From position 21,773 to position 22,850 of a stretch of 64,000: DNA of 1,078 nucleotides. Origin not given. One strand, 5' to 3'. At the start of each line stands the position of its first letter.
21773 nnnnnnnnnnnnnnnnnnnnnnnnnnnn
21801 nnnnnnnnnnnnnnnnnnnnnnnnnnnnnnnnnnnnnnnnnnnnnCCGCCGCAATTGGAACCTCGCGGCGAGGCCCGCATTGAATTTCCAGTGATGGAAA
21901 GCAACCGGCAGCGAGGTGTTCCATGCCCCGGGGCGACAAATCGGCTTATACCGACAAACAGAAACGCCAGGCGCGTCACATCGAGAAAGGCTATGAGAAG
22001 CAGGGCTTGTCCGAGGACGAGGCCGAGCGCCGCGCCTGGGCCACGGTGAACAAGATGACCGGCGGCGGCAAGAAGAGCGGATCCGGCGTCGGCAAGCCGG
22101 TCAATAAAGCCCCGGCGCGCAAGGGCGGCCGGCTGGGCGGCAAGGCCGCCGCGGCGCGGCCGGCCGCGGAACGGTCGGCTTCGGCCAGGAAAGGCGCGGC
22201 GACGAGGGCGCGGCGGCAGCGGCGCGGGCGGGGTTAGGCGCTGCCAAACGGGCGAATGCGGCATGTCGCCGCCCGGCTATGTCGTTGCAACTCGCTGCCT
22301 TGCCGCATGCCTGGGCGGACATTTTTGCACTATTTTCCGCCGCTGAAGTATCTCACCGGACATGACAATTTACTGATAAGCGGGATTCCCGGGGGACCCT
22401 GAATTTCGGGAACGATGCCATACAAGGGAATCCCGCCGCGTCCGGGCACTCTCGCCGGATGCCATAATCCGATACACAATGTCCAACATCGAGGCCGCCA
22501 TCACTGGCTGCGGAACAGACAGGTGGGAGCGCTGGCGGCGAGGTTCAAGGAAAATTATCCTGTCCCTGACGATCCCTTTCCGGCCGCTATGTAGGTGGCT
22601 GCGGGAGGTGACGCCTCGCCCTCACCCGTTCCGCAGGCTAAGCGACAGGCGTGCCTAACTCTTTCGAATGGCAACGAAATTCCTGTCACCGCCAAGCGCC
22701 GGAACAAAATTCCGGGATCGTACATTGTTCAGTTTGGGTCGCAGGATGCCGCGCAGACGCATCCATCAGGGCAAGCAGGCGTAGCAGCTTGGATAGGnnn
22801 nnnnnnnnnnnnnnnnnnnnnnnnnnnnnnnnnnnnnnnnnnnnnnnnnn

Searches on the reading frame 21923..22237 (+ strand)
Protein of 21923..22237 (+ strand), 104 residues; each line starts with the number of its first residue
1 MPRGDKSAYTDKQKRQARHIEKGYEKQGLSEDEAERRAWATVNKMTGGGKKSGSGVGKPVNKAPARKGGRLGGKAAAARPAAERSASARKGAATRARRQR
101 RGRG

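Call 69: search_protein_families(library=pfam, proteins=[window:21923-22237:+], max_evalue=0.01)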
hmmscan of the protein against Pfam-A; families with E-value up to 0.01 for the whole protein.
window:21923-22237:+ (104 aa): 0 families

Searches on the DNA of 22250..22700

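Call 5: search_rna_families(source=window, start=22250, end=22700, threshold=evalue, max_evalue=10, show_alignments=3)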
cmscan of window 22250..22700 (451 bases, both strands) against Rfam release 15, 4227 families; matches with E-value up to 10: 2.
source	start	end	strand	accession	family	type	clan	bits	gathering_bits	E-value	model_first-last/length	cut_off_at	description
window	22591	22657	-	RF01877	MIAT_exon5_3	Gene; lncRNA;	-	13.2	90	0.045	1-382/382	no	Myocardial infarction associated transcript exon 5 conserved region 3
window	22654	22698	-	RF02133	HOXB13-AS1_2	Gene; lncRNA;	-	10.8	40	6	36-81/81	no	HOXB13 antisense RNA 1 conserved region 2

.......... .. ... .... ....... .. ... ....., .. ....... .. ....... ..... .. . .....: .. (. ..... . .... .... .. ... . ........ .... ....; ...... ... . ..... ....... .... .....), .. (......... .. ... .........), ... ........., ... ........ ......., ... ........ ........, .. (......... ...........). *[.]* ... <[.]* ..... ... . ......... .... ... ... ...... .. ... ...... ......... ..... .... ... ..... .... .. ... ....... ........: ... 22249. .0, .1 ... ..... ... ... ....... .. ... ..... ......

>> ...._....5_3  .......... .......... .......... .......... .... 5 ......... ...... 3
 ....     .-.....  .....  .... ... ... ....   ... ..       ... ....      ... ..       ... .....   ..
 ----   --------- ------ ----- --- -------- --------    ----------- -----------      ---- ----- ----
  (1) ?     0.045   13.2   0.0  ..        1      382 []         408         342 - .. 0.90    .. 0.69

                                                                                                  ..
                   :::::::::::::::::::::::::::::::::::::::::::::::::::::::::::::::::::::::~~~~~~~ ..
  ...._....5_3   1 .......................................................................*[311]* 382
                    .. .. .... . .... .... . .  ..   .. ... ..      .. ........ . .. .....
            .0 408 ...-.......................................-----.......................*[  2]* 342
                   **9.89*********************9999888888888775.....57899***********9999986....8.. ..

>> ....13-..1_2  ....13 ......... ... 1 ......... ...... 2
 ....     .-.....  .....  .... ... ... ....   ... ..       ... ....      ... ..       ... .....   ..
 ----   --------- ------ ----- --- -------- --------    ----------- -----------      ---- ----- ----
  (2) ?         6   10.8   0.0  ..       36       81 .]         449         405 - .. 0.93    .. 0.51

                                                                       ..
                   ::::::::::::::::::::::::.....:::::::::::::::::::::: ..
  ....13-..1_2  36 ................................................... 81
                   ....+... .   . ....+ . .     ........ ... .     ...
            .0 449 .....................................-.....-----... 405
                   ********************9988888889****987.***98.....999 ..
